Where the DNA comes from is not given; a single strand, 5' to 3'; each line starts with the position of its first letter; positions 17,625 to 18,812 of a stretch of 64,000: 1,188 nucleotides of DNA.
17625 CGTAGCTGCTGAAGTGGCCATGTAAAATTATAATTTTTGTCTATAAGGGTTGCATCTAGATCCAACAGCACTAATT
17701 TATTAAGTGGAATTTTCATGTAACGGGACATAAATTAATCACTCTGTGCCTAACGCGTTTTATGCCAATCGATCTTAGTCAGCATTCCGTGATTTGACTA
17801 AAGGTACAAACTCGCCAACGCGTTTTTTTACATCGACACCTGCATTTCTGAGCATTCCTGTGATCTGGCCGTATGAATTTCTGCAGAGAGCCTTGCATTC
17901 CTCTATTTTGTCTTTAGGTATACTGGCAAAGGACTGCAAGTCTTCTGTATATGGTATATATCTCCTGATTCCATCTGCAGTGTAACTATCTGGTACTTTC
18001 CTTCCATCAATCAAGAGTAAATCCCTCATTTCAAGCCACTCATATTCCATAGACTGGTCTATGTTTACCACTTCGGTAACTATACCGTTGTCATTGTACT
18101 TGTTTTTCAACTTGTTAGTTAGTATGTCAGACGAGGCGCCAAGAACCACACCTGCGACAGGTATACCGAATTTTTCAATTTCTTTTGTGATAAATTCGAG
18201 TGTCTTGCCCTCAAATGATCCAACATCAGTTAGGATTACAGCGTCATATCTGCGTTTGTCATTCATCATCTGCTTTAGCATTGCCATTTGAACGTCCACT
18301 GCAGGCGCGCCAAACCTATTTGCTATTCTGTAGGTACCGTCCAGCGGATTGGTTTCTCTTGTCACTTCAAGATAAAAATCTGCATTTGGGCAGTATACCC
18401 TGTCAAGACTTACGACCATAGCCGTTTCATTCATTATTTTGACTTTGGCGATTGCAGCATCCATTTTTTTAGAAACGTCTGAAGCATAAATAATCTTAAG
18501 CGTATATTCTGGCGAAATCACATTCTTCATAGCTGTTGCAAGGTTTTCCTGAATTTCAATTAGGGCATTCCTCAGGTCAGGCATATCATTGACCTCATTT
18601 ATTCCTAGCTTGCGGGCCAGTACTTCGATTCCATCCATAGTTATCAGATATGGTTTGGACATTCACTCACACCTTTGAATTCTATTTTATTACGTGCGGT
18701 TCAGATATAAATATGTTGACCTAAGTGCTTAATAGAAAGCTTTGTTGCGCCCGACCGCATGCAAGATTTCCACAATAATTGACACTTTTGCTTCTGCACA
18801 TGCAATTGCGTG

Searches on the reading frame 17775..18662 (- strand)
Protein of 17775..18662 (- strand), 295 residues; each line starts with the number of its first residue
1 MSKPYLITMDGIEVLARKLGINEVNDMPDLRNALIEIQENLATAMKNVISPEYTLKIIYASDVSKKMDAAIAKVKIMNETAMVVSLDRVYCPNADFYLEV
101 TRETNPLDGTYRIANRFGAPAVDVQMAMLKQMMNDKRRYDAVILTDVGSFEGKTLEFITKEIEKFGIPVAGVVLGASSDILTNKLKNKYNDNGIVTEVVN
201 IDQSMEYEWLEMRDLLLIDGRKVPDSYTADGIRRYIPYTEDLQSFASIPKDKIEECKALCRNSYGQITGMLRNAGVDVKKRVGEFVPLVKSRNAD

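Call 39: find_encoding_contigs(protein=window:17775-18662:-, flank=10000, max_places=4)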
Protein window:17775-18662:- (295 aa): 23 contigs read that carry it; 4 places shown.
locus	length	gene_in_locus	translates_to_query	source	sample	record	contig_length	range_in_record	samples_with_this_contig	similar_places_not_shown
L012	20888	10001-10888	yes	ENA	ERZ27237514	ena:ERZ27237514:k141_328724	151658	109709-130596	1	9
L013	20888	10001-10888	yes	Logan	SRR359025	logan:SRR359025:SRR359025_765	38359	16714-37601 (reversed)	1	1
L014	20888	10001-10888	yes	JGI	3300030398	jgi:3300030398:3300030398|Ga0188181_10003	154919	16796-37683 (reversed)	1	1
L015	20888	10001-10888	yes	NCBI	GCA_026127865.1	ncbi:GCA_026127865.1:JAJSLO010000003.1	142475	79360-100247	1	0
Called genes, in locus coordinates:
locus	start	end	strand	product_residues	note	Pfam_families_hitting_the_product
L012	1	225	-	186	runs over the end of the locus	PF04229:GrpB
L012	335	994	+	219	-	PF06778:Chlor_dismutase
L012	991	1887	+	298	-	PF00762:Ferrochelatase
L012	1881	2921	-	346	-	PF01208:URO-D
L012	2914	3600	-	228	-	PF02602:HEM4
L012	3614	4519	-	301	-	PF01379:Porphobil_deam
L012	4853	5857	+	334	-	PF00005:ABC_tran, PF13304:AAA_21 (weak)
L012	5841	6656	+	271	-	PF06182:ABC2_membrane_6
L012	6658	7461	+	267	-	PF06182:ABC2_membrane_6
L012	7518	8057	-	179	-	PF00254:FKBP_C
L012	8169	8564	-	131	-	PF00856:SET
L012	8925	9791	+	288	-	PF08282:Hydrolase_3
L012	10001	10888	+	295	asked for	-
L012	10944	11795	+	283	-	PF08282:Hydrolase_3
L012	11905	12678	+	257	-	-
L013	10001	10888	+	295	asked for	-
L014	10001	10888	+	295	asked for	-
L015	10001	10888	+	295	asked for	-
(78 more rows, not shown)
